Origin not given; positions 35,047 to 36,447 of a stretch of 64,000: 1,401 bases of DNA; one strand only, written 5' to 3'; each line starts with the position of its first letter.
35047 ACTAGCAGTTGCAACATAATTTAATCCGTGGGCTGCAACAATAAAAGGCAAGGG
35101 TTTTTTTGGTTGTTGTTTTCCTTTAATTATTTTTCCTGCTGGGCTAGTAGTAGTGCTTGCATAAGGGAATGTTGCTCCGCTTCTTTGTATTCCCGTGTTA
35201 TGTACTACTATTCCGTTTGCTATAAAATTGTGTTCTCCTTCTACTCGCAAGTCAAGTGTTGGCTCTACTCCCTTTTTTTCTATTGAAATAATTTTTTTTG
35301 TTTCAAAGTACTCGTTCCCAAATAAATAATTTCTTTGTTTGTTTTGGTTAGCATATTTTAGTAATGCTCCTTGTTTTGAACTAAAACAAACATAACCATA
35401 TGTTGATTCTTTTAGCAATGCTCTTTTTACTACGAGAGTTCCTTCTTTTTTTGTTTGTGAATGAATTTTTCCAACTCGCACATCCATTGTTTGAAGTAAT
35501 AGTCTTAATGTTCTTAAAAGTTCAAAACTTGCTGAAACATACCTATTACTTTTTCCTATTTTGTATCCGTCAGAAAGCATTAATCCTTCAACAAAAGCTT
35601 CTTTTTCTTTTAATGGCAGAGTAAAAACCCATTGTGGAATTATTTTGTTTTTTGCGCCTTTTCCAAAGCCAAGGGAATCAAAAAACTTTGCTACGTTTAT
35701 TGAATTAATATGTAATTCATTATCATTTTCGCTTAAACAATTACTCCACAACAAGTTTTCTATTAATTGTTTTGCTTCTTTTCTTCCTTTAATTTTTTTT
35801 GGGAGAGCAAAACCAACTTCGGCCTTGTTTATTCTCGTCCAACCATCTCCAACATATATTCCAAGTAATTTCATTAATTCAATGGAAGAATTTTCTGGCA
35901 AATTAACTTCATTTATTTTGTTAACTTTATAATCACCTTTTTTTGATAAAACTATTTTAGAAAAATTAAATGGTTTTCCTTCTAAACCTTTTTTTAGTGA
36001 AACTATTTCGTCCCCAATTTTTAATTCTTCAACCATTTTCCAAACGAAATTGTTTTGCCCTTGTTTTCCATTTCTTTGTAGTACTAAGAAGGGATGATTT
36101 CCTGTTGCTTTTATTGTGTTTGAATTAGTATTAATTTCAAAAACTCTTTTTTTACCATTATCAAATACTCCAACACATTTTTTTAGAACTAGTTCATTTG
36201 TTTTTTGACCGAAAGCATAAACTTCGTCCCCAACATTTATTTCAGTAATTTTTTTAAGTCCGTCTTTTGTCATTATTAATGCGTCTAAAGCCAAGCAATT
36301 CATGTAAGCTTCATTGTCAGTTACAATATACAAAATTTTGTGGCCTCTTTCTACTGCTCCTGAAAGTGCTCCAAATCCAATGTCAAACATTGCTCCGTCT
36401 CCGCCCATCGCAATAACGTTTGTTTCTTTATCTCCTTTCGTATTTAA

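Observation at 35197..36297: Intein with homing endonuclease splits the ThDP-binding motif of PorB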

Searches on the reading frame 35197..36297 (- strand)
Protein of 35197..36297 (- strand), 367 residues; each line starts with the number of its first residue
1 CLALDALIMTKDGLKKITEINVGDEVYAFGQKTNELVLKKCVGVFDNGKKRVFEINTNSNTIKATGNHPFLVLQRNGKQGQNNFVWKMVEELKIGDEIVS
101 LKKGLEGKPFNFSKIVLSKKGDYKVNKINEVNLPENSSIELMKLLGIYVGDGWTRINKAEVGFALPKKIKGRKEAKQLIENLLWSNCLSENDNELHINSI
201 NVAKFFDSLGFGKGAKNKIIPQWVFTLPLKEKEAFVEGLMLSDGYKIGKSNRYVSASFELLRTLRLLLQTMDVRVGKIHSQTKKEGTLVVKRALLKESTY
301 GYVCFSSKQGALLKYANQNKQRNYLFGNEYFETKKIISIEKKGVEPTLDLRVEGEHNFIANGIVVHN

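Call 4: search_protein_families(library=pfam, proteins=[window:35197-36297:-], max_evalue=0.1)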
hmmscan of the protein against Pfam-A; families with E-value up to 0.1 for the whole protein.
window:35197-36297:- (367 aa): 6 families
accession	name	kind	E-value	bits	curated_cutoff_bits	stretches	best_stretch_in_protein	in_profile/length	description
PF14890.11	Intein_splicing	-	3e-17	63.3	35.8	1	8-367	2-155/155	Intein splicing domain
PF07591.16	PT-HINT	-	2e-05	25.3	27.7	1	7-100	1-89/137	Pretoxin HINT domain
PF14528.11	LAGLIDADG_3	-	0.0002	22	22.5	1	232-275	3-50/82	LAGLIDADG-like domain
PF01079.26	Hint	-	0.00054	20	29.7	1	1-109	13-126/213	Hint module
PF13403.11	Hint_2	-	0.012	16.4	28.4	0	1-35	2-36/147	Hint domain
PF16692.10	Folliculin_C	-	0.064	13.2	27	0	114-195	132-210/227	Folliculin C-terminal domain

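Call 5: search_protein_families(library=ncbifam, proteins=[window:35197-36297:-], max_evalue=0.1)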
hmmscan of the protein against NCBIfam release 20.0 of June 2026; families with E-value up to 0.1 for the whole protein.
window:35197-36297:- (367 aa): 8 families
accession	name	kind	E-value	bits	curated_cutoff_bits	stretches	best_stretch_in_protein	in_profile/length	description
NF005852.0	PRK07773.1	equivalog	4.1e-21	75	780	3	1-99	398-491/886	replicative DNA helicase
NF038098.1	GyrA_w_intein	exception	4.1e-10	38.2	1850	1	44-285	166-393/1232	intein-containing DNA gyrase subunit A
NF038162.1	RtcB_rel_intein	exception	6.2e-09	34.4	1150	2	168-247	288-369/961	intein-containing RtcB family protein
TIGR01445.1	intein_Nterm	domain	2.4e-08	34.8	24.5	1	1-72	1-83/83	intein N-terminal splicing region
NF045703.1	rSAM_Tes_intein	exception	7.4e-08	30.7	1700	1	130-274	358-509/1040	tetraether lipid synthase Tes, intein-containing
TIGR01443.1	intein_Cterm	domain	1.3e-06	28.4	15.6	1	349-367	4-23/24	intein C-terminal splicing region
NF011418.0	PRK14845.1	equivalog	7.8e-06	23.9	756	1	8-322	51-318/1049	translation initiation factor IF-2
NF038136.1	rSAM_Rv_intein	exception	0.014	14.3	700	1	1-367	76-334/574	intein-containing Rv2578c family radical SAM protein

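Call 25: search_solved_structures(query=window:35197-36297:-, show_alignments=2, max_evalue=0.01)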
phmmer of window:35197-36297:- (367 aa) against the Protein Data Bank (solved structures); distinct sequences matched with E-value up to 0.01: 12.
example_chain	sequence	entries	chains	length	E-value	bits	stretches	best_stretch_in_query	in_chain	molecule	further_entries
1mi8_A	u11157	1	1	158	4.2e-11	45.6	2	24-109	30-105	DnaB intein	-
6frg_A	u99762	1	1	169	1.4e-09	40.6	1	24-95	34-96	Replicative DNA helicase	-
6frh_A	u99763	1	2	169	1.4e-09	40.6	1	24-95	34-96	Replicative DNA helicase,Replicative DNA helicase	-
4o1r_A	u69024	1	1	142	1.4e-08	37.3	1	334-367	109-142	Replicative DNA helicase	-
7cfv_A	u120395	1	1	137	2.5e-08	36.5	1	335-367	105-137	Spl DnaX mini-intein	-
6fre_A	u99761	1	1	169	3.2e-08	36.1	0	24-96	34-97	Replicative DNA helicase,Replicative DNA helicase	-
2cw7_A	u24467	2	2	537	1.6e-07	33.8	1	123-278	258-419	Endonuclease PI-PkoII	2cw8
1am2_A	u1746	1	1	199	2.3e-06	30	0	44-100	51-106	MXE GYRA INTEIN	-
4oz6_A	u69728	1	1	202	5.9e-05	25.4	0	44-100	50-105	Mxe gyrA intein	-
6qaz_A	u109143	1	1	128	0.00073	21.8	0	328-367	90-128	cyanophage-like gp41-1 intein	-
2lwy_A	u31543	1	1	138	0.0078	18.4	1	6-74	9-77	BACTERIAL INTEIN-LIKE DOMAIN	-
6rpp_A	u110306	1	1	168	0.0087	18.2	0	334-366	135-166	Cell division control protein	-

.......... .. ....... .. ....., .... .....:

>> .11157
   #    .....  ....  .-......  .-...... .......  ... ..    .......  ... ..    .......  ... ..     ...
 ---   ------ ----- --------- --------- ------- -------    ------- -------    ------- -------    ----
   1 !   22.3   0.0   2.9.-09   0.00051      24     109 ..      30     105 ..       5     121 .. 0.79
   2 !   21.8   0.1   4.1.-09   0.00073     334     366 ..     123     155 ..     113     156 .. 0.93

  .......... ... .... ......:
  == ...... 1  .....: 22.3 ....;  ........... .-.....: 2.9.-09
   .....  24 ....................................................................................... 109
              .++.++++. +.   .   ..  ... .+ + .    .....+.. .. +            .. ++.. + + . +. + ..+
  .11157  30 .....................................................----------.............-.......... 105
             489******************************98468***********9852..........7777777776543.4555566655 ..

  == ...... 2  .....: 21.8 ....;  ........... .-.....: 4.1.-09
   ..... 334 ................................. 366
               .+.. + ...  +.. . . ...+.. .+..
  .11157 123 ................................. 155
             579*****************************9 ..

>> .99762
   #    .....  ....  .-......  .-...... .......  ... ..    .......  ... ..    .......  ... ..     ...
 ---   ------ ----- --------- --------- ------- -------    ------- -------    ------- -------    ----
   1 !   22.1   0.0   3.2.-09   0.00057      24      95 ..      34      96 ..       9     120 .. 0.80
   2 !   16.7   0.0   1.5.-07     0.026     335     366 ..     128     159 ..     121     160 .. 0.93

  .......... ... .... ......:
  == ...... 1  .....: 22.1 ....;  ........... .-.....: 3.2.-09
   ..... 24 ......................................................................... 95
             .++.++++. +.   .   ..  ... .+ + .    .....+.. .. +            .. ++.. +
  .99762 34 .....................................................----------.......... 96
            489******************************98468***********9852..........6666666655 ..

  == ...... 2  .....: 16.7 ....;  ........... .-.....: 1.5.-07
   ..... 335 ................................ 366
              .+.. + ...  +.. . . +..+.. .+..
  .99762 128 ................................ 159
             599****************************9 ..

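Call 33: search_protein_representatives(protein=window:35197-36297:-)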
Query: 367 residues. Proteins with E-value up to 0.001 (for the whole library): 5676; up to 1e-10: 1053; up to 1e-30: 67. The best 150 are listed.
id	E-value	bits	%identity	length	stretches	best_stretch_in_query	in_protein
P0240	9.7e-129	445.7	57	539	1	1-367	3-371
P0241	4.9e-126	436.8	59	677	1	1-367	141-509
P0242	3.4e-75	269.6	55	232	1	1-231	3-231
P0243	8.0e-70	251.9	33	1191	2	1-367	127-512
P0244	8.6e-64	232.1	32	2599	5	6-367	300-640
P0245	2.1e-57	211.1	43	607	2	1-288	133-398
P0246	7.3e-57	209.3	57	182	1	1-175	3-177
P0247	1.6e-54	201.6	59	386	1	1-180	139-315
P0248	1.0e-53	199.0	68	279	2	1-111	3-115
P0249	2.1e-51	191.3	38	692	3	1-268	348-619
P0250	1.6e-50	188.4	36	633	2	1-153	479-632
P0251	4.7e-46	173.8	32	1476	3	45-367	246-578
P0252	6.6e-46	173.3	34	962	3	1-367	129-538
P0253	7.1e-46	173.2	30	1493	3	3-367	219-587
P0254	2.3e-45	171.5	32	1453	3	1-367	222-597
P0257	2.8e-42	161.3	38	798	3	1-102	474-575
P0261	5.3e-40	153.9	33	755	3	1-367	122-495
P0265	2.4e-39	151.7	32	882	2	1-367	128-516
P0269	1.0e-37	146.4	34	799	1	1-367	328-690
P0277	2.8e-35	138.3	39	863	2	1-280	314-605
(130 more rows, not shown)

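Call 34: search_protein_families(library=pfam, proteins=[P0243, P0245, P0249, P0250, P0252, P0257, P0261, P0265, P0277, P0269], max_evalue=0.00001)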
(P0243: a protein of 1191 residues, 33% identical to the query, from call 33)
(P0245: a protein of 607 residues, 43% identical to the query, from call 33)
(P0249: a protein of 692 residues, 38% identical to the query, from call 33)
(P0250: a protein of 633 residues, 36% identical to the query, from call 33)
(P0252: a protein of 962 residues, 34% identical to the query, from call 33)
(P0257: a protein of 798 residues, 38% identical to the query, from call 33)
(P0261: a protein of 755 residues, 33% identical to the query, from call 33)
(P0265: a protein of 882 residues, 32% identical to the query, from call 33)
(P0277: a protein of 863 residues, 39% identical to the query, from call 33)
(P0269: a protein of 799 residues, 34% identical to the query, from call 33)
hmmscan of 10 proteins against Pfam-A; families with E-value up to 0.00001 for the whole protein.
P0243 (1191 aa): 7 families
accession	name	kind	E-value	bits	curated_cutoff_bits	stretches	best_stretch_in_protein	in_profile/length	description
PF01458.23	SUFBD_core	-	7.9e-75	251.7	27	2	1016-1162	86-232/232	SUF system FeS cluster assembly, SufBD core domain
PF14890.11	Intein_splicing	-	2.5e-36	125.3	35.8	2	694-1018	8-155/155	Intein splicing domain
PF14528.11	LAGLIDADG_3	-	1.5e-24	86.5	22.5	2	359-413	1-55/82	LAGLIDADG-like domain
PF05204.19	Hom_end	-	7.9e-11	42.5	21.1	1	363-433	16-84/110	Homing endonuclease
PF01079.26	Hint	-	1.1e-08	35.4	29.7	0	680-778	12-116/213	Hint module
PF19295.5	SufBD_N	-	1.8e-08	34.7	23.5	1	503-587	87-171/172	SufBD protein N-terminal region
PF07591.16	PT-HINT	-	1.5e-06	29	27.7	0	133-198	1-71/137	Pretoxin HINT domain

P0245 (607 aa): 2 families
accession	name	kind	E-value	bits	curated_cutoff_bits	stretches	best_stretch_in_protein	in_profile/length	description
PF14890.11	Intein_splicing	-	2.4e-18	66.9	35.8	1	139-445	1-155/155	Intein splicing domain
PF02775.26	TPP_enzyme_C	-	4.2e-16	59.5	21.9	1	56-134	18-89/151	Thiamine pyrophosphate enzyme, C-terminal TPP binding domain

P0249 (692 aa): 3 families
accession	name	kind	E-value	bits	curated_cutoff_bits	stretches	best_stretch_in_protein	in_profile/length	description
PF14890.11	Intein_splicing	-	1.3e-21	77.4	35.8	1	137-288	6-155/155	Intein splicing domain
PF01079.26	Hint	-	1.1e-08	35.3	29.7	0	343-449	8-116/213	Hint module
PF07591.16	PT-HINT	-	2e-07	31.7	27.7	0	133-218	2-88/137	Pretoxin HINT domain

P0250 (633 aa): 3 families
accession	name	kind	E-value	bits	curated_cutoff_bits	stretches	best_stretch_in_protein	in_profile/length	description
PF14890.11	Intein_splicing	-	3.2e-14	53.4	35.8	1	486-611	2-127/155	Intein splicing domain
PF14528.11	LAGLIDADG_3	-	7.6e-09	36.2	22.5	0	242-289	8-55/82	LAGLIDADG-like domain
PF02775.26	TPP_enzyme_C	-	4.1e-06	27.1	21.9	0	448-479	58-88/151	Thiamine pyrophosphate enzyme, C-terminal TPP binding domain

P0252 (962 aa): 6 families
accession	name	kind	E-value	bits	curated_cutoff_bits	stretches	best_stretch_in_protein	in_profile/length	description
PF01458.23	SUFBD_core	-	4.7e-24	85.6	27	1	616-706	1-88/232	SUF system FeS cluster assembly, SufBD core domain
PF14890.11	Intein_splicing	-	7.4e-24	84.7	35.8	1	143-538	10-155/155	Intein splicing domain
PF19295.5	SufBD_N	-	1.5e-11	44.7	23.5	1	526-613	84-171/172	SufBD protein N-terminal region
PF14528.11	LAGLIDADG_3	-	8.8e-11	42.4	22.5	1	385-438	2-55/82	LAGLIDADG-like domain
PF01079.26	Hint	-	1.4e-07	31.7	29.7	0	706-811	12-116/213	Hint module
PF13403.11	Hint_2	-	5.9e-06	27.2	28.4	0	707-743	2-40/147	Hint domain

P0257 (798 aa): 5 families
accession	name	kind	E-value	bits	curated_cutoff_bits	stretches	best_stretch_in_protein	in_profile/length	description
PF14890.11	Intein_splicing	-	6.3e-20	72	35.8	1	481-626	2-155/155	Intein splicing domain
PF02775.26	TPP_enzyme_C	-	5.5e-13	49.4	21.9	0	45-107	2-63/151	Thiamine pyrophosphate enzyme, C-terminal TPP binding domain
PF14528.11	LAGLIDADG_3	-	2e-07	31.6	22.5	0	328-384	8-64/82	LAGLIDADG-like domain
PF13403.11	Hint_2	-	1.9e-06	28.8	28.4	0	474-505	2-33/147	Hint domain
PF01079.26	Hint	-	1.9e-06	28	29.7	0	471-583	10-129/213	Hint module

P0261 (755 aa): 3 families
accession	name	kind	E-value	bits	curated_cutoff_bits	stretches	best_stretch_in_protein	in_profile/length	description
PF14890.11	Intein_splicing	-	1.1e-22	81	35.8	1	134-495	7-155/155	Intein splicing domain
PF14528.11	LAGLIDADG_3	-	4.2e-06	27.4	22.5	0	360-413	3-55/82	LAGLIDADG-like domain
PF01079.26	Hint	-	9e-06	25.9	29.7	0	119-221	10-120/213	Hint module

P0265 (882 aa): 4 families
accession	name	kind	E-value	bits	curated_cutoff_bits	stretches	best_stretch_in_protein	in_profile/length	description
PF14528.11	LAGLIDADG_3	-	5.5e-18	65.4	22.5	1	363-430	1-68/82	LAGLIDADG-like domain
PF14890.11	Intein_splicing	-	1.5e-17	64.2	35.8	1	144-516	12-155/155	Intein splicing domain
PF19295.5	SufBD_N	-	6.4e-09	36.1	23.5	1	510-591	90-171/172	SufBD protein N-terminal region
PF13403.11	Hint_2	-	2.8e-08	34.7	28.4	0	128-188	2-65/147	Hint domain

P0277 (863 aa): 2 families
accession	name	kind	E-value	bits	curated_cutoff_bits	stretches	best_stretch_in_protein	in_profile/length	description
PF00082.27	Peptidase_S8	-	1.3e-29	103.9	21.8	2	712-853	156-288/288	Subtilase family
PF14890.11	Intein_splicing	-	6.8e-17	62.1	35.8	1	329-712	11-155/155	Intein splicing domain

P0269 (799 aa): 3 families
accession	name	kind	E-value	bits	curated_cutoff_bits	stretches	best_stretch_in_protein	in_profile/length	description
PF00082.27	Peptidase_S8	-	3.2e-34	119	21.8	2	151-333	1-197/288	Subtilase family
PF14890.11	Intein_splicing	-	1.6e-20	74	35.8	1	338-690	5-155/155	Intein splicing domain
PF14528.11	LAGLIDADG_3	-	2.4e-06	28.2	22.5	0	560-600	2-47/82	LAGLIDADG-like domain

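Call 38: find_related_loci(query=A1, collection=genome_contigs, flank=3000)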
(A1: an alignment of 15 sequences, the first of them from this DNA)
Query A1 (367 aa) in genome_contigs; peptide patterns used: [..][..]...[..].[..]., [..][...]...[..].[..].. (x = any residue, [..] = any of these).
360 stretches matched a pattern; 268 encode a relative of the query (tblastn E <= 1e-3); the best 80 are kept; 80 distinct loci.
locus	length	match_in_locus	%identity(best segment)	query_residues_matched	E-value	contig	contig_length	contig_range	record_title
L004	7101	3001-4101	87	1-367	0e+0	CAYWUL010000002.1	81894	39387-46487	MAG TPA_asm: uncultured archaeon isolate SRP178699_co2_500 genome assembly, contig: NODE_57_length_81894_cov_9.197375, w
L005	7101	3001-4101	85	1-367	0e+0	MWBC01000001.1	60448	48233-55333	MAG: archaeon ADurb.Bin336 isolate ADurb.Bin336 BWY55_contig000001, whole genome shotgun sequence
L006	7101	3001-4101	83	1-367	0e+0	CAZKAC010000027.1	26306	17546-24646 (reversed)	MAG TPA_asm: uncultured archaeon isolate SRP067234_co1_269 genome assembly, contig: k99_616615, whole genome shotgun seq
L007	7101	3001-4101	83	1-367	0e+0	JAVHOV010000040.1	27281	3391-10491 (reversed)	MAG: archaeon isolate WB02no2_33_12 NODE_945_length_27281_cov_7.750312, whole genome shotgun sequence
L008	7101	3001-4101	83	1-367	0e+0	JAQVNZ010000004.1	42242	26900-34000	MAG: Candidatus ainarchaeum sp. isolate STF1_169 NODE_1785_length_42242_cov_4.116894_Sandtown_F1, whole genome shotgun s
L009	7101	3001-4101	80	1-367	0e+0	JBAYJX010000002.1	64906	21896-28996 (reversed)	MAG: archaeon isolate SO_2016_GW1_66 scaffold00929_OW334_2016, whole genome shotgun sequence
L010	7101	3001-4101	69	1-367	6e-164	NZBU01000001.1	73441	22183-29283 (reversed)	MAG: Candidatus Iainarchaeum archaeon isolate ARS1307 32418, whole genome shotgun sequence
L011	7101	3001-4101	67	1-367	6e-160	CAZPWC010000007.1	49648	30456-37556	MAG TPA_asm: uncultured archaeon isolate SRP178699_co1_643 genome assembly, contig: NODE_616_length_49648_cov_7.295384,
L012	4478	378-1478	65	1-367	6e-159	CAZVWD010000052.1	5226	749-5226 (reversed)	MAG TPA_asm: uncultured archaeon isolate SRP178699_co2_403 genome assembly, contig: NODE_19658_length_5226_cov_5.143879,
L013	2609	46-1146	69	1-367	5e-166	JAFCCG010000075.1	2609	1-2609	MAG: Chloroflexi bacterium isolate AB_1215_Bin_59 AB_1215_Bin_59.fna_scaffold_134172, whole genome shotgun sequence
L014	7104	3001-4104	64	1-367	8e-149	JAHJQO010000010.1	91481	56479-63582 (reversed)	MAG: Nanoarchaeota archaeon isolate OS_PC_MetaG.mb.11 OS_PC_MetaG.mb.11_k141_72097, whole genome shotgun sequence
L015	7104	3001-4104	61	1-367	3e-148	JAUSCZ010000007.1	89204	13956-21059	MAG: Candidatus Omnitrophota bacterium isolate E14_concoct.bin.43 E14_k141_493673, whole genome shotgun sequence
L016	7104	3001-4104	62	1-367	3e-146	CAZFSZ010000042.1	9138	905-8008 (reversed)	MAG TPA_asm: uncultured Methanosarcinales archaeon isolate SRP141376_co2_190 genome assembly, contig: NODE_13989_length_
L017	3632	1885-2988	64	1-367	1e-150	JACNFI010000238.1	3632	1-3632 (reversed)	MAG: Candidatus Cloacimonadota bacterium isolate NIOZ-UU1 NIOZ-UU_NODE_35819_length_3632_cov_8.66201, whole genome shotg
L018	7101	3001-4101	60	1-367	2e-145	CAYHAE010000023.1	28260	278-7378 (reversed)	MAG TPA_asm: uncultured Planctomycetia bacterium isolate ERP119294_co1_439 genome assembly, contig: NODE_1900_length_282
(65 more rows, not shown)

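Call 52: predict_structure(alignment_id=A1)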
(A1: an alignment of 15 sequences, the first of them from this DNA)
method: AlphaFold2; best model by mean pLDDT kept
length: 367 residues; sequences in the alignment: 15
mean_pLDDT: 89.7   pTM: 0.88
mean pLDDT of the five models: 89.7, 89.0, 88.9, 88.6, 88.6
residues with pLDDT >= 90: 243; 70-90: 104; 50-70: 20; < 50: 0
segments of 3 or more residues with pLDDT < 50: none
pLDDT, mean of each block of 10 residues (from residue 1): 95 94 95 91 95 94 95 80 90 95 87 84 68 92 96 90 90 92 82 91 92 89 95 96 88 94 95 91 86 86 87 68 82 94 95 92 94
secondary structure, 60 per line:
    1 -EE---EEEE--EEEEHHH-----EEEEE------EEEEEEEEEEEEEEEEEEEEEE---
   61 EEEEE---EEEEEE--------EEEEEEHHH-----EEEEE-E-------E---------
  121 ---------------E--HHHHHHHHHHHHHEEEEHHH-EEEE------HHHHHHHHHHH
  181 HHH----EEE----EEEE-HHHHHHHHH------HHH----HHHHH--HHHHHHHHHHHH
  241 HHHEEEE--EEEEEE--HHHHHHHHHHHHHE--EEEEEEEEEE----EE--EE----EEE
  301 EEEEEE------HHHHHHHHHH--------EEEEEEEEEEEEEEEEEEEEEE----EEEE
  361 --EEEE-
elements in order: E7-10 E13-16 E25-29 E36-57 E61-65 E69-74 E83-88 E97-101 H139-151 E152-155 E160-163 H170-183 E188-190 E195-198 H200-208 H222-226 H229-243 E244-247 E250-255 H258-270 E274-283 E298-306 H313-322 E331-352 E357-360 E363-366
